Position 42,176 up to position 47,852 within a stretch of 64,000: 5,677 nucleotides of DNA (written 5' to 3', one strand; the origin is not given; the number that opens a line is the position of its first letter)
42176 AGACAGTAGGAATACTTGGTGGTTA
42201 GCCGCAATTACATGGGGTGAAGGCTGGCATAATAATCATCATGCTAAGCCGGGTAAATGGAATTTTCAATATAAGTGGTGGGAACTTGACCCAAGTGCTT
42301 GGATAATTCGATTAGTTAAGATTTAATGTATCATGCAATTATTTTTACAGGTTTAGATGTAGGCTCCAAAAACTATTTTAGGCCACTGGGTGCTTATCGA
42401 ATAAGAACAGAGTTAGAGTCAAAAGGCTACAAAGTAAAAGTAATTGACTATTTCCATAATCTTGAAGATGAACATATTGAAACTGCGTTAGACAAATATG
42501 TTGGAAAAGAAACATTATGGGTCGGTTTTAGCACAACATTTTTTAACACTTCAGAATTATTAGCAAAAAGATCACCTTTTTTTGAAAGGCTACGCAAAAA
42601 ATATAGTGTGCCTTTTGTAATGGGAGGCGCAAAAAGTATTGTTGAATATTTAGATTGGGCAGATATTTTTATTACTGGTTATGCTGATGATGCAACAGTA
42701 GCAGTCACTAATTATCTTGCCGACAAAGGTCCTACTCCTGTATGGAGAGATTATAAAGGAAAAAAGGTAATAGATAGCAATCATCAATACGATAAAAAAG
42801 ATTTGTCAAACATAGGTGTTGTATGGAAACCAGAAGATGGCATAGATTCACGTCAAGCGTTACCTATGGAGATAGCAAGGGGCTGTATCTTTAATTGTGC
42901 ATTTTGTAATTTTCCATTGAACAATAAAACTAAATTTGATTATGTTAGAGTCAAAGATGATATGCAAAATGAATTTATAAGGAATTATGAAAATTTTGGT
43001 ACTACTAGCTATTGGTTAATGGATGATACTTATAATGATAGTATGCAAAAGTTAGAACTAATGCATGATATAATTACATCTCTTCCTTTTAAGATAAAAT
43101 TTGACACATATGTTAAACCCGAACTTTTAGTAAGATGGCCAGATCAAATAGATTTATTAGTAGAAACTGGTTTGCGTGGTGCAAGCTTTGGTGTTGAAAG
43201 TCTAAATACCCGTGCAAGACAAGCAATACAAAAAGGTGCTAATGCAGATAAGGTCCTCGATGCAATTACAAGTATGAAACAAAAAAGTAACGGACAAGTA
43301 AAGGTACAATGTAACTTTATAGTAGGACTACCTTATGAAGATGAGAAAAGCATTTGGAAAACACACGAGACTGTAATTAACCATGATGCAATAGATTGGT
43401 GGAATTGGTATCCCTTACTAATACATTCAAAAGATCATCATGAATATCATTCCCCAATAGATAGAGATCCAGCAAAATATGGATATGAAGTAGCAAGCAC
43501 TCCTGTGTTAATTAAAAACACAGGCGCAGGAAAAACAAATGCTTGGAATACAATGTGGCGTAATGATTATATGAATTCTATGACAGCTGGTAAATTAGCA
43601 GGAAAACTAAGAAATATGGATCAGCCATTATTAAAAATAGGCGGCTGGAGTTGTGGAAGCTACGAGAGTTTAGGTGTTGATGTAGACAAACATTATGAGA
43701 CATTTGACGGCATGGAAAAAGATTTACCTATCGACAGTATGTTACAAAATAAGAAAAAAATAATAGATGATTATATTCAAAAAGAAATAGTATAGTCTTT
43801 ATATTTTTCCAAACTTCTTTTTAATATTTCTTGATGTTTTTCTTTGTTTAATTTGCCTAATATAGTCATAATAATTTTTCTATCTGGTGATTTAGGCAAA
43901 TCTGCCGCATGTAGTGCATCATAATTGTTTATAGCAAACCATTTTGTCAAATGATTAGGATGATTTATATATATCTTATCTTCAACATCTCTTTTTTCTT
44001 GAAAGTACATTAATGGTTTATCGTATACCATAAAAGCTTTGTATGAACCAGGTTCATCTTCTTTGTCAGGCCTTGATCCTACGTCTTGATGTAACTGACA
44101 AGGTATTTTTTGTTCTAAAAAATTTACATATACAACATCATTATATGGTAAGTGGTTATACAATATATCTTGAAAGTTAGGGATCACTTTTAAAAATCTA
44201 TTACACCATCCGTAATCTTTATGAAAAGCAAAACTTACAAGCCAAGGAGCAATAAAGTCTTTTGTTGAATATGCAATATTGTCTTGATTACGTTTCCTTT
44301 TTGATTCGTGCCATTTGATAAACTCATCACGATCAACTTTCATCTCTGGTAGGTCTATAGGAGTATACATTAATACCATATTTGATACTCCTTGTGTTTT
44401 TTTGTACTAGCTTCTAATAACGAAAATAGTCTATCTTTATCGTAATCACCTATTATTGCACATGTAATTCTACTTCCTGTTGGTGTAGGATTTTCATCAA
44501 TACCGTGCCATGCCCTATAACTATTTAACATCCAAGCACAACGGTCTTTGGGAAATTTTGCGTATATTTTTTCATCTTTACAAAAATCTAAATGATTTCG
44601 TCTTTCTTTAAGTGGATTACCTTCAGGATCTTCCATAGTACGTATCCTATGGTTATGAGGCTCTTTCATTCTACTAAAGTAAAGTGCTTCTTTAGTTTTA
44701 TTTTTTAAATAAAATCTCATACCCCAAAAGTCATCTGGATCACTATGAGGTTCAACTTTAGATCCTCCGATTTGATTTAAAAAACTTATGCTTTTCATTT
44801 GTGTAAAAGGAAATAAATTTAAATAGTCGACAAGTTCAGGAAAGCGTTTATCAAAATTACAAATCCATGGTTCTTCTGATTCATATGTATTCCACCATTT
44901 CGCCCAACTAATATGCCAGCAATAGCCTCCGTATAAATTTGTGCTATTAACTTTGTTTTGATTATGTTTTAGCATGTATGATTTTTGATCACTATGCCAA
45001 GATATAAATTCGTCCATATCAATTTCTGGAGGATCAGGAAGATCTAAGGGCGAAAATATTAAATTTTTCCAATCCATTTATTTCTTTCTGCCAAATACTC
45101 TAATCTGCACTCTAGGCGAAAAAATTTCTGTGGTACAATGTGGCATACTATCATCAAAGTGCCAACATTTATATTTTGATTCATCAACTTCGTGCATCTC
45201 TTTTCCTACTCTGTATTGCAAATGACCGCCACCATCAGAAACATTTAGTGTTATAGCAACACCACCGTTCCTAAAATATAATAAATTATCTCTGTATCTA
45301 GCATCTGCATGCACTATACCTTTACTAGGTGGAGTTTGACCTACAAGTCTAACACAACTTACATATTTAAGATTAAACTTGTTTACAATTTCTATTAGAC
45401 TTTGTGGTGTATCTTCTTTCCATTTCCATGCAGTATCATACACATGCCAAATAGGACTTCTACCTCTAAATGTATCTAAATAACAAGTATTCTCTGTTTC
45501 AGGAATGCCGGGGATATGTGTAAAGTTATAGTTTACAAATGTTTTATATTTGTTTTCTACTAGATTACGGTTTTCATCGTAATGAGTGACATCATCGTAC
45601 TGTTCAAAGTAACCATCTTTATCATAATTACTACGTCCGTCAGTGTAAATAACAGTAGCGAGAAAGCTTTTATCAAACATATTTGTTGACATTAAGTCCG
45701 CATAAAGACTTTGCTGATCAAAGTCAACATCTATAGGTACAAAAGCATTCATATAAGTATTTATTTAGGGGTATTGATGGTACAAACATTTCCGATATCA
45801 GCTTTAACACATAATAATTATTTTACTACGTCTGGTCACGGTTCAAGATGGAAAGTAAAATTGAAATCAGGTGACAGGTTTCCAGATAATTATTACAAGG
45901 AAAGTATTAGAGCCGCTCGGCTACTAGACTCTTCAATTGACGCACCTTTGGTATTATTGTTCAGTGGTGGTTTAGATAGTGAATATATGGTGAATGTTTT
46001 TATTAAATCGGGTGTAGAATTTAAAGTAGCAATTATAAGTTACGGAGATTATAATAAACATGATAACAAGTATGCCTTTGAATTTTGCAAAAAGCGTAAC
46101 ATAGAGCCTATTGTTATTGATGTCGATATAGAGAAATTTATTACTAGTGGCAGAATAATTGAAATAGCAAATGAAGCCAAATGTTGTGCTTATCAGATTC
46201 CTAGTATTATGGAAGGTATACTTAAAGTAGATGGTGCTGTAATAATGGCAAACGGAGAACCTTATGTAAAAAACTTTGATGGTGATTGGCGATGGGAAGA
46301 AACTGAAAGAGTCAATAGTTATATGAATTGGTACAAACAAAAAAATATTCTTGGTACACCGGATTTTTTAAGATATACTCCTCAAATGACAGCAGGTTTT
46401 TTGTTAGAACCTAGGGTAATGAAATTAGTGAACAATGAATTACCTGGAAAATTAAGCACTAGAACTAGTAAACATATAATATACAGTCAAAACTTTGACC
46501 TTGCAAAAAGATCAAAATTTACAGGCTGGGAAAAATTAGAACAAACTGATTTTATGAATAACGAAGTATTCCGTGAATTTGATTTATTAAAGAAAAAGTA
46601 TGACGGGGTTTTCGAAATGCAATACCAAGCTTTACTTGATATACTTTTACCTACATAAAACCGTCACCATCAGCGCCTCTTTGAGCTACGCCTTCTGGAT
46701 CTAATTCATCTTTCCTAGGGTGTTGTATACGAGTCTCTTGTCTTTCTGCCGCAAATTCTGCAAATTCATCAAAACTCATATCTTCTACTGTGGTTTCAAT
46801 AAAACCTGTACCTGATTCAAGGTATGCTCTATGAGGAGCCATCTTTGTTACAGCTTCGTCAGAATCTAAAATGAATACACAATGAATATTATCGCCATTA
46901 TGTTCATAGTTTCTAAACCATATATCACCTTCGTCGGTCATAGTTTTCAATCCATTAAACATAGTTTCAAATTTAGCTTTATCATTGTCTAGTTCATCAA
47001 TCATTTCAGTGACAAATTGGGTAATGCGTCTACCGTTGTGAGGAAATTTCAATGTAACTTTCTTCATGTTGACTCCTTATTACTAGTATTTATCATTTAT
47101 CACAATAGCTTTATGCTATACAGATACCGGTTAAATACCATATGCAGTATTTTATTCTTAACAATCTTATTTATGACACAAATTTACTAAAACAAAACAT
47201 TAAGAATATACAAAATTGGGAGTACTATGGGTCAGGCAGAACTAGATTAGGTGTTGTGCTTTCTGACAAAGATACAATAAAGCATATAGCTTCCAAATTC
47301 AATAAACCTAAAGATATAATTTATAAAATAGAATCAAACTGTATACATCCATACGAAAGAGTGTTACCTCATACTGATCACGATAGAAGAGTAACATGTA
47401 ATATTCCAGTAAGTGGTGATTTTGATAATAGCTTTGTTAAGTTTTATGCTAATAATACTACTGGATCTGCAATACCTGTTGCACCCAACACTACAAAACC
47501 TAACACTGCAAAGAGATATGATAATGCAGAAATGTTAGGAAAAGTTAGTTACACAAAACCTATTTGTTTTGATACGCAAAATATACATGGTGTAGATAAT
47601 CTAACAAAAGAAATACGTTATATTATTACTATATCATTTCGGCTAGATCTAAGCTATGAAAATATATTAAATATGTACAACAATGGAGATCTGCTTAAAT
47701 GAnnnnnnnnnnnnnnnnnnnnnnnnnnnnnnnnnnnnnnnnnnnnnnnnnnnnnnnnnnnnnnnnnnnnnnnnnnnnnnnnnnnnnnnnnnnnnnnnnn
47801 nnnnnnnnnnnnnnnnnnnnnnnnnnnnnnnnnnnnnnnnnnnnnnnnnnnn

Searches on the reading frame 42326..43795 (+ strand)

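Call 40: search_protein_families(library=pfam, proteins=[window:42326-43795:+], max_evalue=0.001)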
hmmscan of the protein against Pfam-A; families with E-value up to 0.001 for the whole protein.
window:42326-43795:+ (489 aa): 1 family
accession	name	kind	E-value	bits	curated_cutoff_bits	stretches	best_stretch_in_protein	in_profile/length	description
PF04055.27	Radical_SAM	-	1.7e-14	54.8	29.5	1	181-348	1-164/166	Radical SAM superfamily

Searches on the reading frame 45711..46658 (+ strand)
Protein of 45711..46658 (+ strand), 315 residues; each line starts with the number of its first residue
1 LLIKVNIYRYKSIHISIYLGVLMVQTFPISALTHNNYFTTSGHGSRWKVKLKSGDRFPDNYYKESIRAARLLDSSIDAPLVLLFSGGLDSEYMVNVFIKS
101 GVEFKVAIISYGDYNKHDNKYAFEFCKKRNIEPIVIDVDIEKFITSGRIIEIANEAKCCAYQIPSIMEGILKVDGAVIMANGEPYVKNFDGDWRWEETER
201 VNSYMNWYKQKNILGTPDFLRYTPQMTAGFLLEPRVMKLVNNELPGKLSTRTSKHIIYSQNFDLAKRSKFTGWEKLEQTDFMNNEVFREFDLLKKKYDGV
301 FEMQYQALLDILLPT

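Call 3: search_protein_families(library=pfam, proteins=[window:45711-46658:+], max_evalue=0.01)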
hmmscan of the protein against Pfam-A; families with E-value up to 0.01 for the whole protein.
window:45711-46658:+ (315 aa): 2 families
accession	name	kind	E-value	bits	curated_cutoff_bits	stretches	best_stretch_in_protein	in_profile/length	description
PF06508.19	QueC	-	2.9e-06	27.4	22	1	81-146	3-69/210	Queuosine biosynthesis protein QueC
PF01171.26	ATP_bind_3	-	0.0076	16.4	27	0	82-142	4-70/182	PP-loop family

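Call 6: search_protein_families(library=ncbifam, proteins=[window:45711-46658:+], max_evalue=0.01)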
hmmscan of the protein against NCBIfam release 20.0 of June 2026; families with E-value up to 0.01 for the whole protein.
window:45711-46658:+ (315 aa): 3 families
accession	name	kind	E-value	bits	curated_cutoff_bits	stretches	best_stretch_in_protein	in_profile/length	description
TIGR00364.1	TIGR00364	equivalog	0.00011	21.8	150.3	1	81-151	2-72/201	7-cyano-7-deazaguanine synthase QueC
NF038212.1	argG_rel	exception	0.0013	17.7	425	1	77-156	14-91/381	argininosuccinate synthase-related protein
TIGR02432.1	lysidine_TilS_N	equivalog_domain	0.0017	18.3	93.6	1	81-143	3-71/189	tRNA lysidine(34) synthetase TilS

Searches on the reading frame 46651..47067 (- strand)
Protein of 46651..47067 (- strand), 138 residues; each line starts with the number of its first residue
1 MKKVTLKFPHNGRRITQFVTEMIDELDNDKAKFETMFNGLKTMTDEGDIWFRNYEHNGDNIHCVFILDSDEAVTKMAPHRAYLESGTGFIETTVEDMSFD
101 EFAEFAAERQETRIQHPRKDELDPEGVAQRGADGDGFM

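Call 3: search_protein_families(library=pfam, proteins=[window:46651-47067:-], max_evalue=0.01)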
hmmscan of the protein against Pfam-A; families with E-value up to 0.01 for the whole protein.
window:46651-47067:- (138 aa): 0 families

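Call 6: search_protein_families(library=ncbifam, proteins=[window:46651-47067:-], max_evalue=0.01)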
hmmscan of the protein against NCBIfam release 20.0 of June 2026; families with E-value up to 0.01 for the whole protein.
window:46651-47067:- (138 aa): 1 family
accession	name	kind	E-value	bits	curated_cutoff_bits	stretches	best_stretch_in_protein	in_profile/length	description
TIGR04109.1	heme_ox_HugZ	equivalog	0.0027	17.2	240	1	51-106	134-190/243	HugZ family heme oxygenase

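Call 92: search_protein_families(library=phrogs, proteins=[window:46651-47067:-], max_evalue=0.001)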
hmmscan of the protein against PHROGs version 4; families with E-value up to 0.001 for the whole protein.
window:46651-47067:- (138 aa): 0 families

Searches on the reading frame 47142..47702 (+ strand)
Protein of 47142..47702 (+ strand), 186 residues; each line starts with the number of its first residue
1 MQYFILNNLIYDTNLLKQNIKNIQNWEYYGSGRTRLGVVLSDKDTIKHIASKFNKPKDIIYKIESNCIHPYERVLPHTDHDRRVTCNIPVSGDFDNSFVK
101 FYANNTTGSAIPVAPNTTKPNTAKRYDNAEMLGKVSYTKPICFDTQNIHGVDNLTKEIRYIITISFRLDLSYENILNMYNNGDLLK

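Call 3: search_protein_families(library=pfam, proteins=[window:47142-47702:+], max_evalue=0.01)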
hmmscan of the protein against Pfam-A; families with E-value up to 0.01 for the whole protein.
window:47142-47702:+ (186 aa): 0 families

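Call 6: search_protein_families(library=ncbifam, proteins=[window:47142-47702:+], max_evalue=0.01)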
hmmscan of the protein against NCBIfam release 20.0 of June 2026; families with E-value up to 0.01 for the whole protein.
window:47142-47702:+ (186 aa): 0 families

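Call 57: search_solved_structures(query=A5, max_evalue=1)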
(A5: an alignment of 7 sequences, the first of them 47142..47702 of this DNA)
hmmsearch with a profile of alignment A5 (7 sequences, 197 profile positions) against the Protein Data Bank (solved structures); distinct sequences matched with E-value up to 1: 3.
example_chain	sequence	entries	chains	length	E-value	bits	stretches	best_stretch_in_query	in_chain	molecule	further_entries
3rj5_A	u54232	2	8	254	0.25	14.5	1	44-150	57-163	Alcohol dehydrogenase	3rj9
1a4u_A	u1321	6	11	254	0.39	13.8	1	44-150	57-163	ALCOHOL DEHYDROGENASE | PROTEIN (ALCOHOL DEHYDROGENASE)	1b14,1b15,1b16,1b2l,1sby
2dxt_A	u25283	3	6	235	0.44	13.7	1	141-180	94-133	biotin--[acetyl-CoA-carboxylase] ligase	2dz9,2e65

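Call 80: predict_structure(alignment_id=A5)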
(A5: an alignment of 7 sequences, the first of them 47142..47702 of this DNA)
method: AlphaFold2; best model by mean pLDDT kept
length: 186 residues; sequences in the alignment: 7
mean_pLDDT: 86.1   pTM: 0.83
mean pLDDT of the five models: 86.1, 85.6, 82.0, 79.5, 78.6
residues with pLDDT >= 90: 113; 70-90: 45; 50-70: 28; < 50: 0
segments of 3 or more residues with pLDDT < 50: none
pLDDT, mean of each block of 10 residues (from residue 1): 89 93 86 84 95 96 94 78 90 91 66 57 68 91 84 93 95 95 96
secondary structure, 60 per line:
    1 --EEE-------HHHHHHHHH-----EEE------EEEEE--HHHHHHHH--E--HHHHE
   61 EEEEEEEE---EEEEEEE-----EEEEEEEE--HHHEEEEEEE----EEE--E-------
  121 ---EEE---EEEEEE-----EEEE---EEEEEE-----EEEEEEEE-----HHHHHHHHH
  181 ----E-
elements in order: E3-5 H13-21 E27-29 E36-40 H43-50 H56-59 E60-68 E72-78 E84-91 E97-103 E108-110 E124-126 E130-135 E141-144 E148-153 E159-166 H172-180

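Call 82: fold_search(model_id=the predicted structure, library=pdb)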
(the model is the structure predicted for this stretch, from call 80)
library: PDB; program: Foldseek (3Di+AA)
matches with E <= 10: 500; with E <= 0.001: 200
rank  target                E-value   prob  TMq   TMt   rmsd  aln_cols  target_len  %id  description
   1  5ep9_B                2.8e-06  1.00  0.53  0.40   8.4       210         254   10  Crystal structure of the non-heme alpha ketoglutarate dependent epimerase SnoN from nogalamycin biosynthesis (released 2016-05-11)
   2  5equ_A                3.1e-06  1.00  0.53  0.40   8.3       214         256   12  Crystal structure of the epimerase SnoN in complex with Fe3+, alpha ketoglutarate and nogalamycin RO (released 2016-05-11)
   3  4qm9_A                3.5e-06  1.00  0.43  0.51   7.9       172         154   14  Crystal Structure of a Putative Cysteine Dioxygenase From Bacillus subtilis with Cys-bound (released 2014-11-19)
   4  5erl_A                6.5e-06  1.00  0.54  0.41   8.3       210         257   11  Crystal structure of the epimerase SnoN in complex with Ni2+, succinate and nogalamycin RO (released 2016-05-11)
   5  5erl_D                8.2e-06  1.00  0.53  0.40   8.3       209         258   10  Crystal structure of the epimerase SnoN in complex with Ni2+, succinate and nogalamycin RO (released 2016-05-11)
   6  5ep9_C                1.1e-05  1.00  0.51  0.41   8.1       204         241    9  Crystal structure of the non-heme alpha ketoglutarate dependent epimerase SnoN from nogalamycin biosynthesis (released 2016-05-11)
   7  3eqe_A                1.2e-05  1.00  0.44  0.51   7.4       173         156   13  Crystal structure of the YubC protein from Bacillus subtilis. Northeast Structural Genomics Consortium target SR112. (released 2008-10-14)
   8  4ccl_A                1.6e-05  1.00  0.51  0.28  10.3       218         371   12  X-Ray structure of E. coli ycfD (released 2014-04-30)
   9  5ep9_D                1.6e-05  1.00  0.49  0.39   9.3       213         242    9  Crystal structure of the non-heme alpha ketoglutarate dependent epimerase SnoN from nogalamycin biosynthesis (released 2016-05-11)
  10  1e5r_A                1.9e-05  1.00  0.57  0.43   7.1       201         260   12  Proline 3-hydroxylase (type II) -apo form (released 2001-07-26)
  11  4qm9_B                1.9e-05  1.00  0.48  0.57   4.0       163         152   13  Crystal Structure of a Putative Cysteine Dioxygenase From Bacillus subtilis with Cys-bound (released 2014-11-19)
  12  3eqe_B                2.2e-05  1.00  0.43  0.52   5.0       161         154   14  Crystal structure of the YubC protein from Bacillus subtilis. Northeast Structural Genomics Consortium target SR112. (released 2008-10-14)
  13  5ep9_A                2.4e-05  1.00  0.50  0.38   9.2       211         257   10  Crystal structure of the non-heme alpha ketoglutarate dependent epimerase SnoN from nogalamycin biosynthesis (released 2016-05-11)
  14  5epa_F                2.9e-05  1.00  0.53  0.41   8.7       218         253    9  Crystal structure of non-heme alpha ketoglutarate dependent carbocyclase SnoK from nogalamycin biosynthesis (released 2016-05-11)
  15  5epa_A                3.0e-05  1.00  0.55  0.41   8.5       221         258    8  Crystal structure of non-heme alpha ketoglutarate dependent carbocyclase SnoK from nogalamycin biosynthesis (released 2016-05-11)
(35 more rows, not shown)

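Call 92: search_protein_families(library=phrogs, proteins=[window:47142-47702:+], max_evalue=0.001)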
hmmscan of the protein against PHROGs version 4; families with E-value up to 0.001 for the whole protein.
window:47142-47702:+ (186 aa): 0 families
